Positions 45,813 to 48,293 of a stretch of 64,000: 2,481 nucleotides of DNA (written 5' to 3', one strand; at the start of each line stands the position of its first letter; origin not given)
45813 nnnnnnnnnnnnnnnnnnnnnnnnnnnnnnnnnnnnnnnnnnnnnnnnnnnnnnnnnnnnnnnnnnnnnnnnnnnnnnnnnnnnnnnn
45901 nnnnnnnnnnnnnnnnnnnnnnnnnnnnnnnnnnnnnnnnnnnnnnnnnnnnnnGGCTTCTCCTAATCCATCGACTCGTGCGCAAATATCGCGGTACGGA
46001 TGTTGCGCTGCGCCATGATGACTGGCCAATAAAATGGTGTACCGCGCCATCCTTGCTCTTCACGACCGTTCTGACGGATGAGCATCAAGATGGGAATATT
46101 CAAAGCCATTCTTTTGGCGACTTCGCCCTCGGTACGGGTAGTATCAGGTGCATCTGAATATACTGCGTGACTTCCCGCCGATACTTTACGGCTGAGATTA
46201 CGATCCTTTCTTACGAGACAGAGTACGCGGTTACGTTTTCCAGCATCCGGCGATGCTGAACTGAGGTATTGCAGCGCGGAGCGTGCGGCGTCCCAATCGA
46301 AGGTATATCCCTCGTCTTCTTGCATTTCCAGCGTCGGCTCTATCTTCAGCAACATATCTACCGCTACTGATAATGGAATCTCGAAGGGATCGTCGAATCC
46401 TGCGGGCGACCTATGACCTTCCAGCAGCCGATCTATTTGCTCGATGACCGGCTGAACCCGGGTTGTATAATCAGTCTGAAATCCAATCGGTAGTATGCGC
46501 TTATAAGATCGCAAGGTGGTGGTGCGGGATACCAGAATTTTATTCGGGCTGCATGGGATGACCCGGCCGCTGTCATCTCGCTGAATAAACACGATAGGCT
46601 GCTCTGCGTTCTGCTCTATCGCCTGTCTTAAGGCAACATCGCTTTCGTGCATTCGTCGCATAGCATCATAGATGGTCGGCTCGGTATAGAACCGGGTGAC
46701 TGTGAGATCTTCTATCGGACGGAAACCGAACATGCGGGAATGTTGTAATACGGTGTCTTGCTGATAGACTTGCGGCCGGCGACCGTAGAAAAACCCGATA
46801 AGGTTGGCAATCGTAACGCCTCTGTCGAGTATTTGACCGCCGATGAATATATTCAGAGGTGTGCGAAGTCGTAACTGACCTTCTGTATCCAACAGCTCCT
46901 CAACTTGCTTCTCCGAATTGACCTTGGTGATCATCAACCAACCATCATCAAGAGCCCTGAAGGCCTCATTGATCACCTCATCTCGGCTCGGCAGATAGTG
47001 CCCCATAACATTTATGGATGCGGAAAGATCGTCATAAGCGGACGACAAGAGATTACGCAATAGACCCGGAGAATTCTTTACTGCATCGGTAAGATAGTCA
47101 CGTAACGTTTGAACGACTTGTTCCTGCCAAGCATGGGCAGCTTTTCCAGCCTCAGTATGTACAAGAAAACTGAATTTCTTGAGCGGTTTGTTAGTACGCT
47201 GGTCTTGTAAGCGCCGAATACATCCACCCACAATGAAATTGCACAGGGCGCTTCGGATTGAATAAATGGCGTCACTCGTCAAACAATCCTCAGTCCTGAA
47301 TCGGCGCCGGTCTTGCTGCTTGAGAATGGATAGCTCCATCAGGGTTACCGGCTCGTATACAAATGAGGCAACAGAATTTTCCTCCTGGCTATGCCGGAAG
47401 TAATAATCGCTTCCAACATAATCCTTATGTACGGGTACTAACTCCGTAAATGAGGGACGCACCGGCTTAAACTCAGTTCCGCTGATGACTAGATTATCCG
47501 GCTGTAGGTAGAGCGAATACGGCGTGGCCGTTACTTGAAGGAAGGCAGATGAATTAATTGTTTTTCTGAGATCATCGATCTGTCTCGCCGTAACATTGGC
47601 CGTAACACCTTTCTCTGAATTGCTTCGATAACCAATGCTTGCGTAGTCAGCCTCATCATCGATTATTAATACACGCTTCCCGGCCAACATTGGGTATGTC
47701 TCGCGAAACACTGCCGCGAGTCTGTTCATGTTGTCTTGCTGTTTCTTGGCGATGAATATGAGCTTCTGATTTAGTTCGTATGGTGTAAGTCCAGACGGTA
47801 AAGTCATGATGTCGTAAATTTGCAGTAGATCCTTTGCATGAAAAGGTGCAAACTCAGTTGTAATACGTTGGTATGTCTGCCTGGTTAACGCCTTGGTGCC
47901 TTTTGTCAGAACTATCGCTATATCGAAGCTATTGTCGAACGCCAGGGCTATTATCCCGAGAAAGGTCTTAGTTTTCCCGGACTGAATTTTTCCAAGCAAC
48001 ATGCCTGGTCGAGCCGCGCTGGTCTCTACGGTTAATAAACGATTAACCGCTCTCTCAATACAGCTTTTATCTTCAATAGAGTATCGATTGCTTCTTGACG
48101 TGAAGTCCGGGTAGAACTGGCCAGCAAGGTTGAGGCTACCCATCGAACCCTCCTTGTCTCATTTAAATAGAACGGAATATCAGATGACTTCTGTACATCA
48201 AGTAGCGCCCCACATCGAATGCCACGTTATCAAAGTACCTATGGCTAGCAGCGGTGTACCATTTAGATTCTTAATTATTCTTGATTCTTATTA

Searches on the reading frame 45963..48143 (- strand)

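Call 10: search_protein_families(library=pfam, proteins=[window:45963-48143:-], max_evalue=0.001)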
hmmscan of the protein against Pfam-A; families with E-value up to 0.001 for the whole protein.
window:45963-48143:- (726 aa): 2 families
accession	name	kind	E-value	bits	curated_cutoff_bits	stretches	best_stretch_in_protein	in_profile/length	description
PF10593.14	Z1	-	1.8e-23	83.7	25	1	295-515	1-210/228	Z1 domain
PF04851.21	ResIII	-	0.00025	21.4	22.5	1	42-209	21-163/164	Type III restriction enzyme, res subunit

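Call 11: search_protein_families(library=padloc, proteins=[window:45963-48143:-], max_evalue=0.00001)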
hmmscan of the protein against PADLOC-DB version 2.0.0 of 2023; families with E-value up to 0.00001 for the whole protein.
window:45963-48143:- (726 aa): 2 families
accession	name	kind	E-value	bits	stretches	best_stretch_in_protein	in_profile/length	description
PDLC03202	Helicase_II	-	8e-52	174.4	1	43-709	40-608/621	Type II helicase domain protein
PDLC02205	MzaC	-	3.3e-14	49.8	1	282-509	425-649/952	-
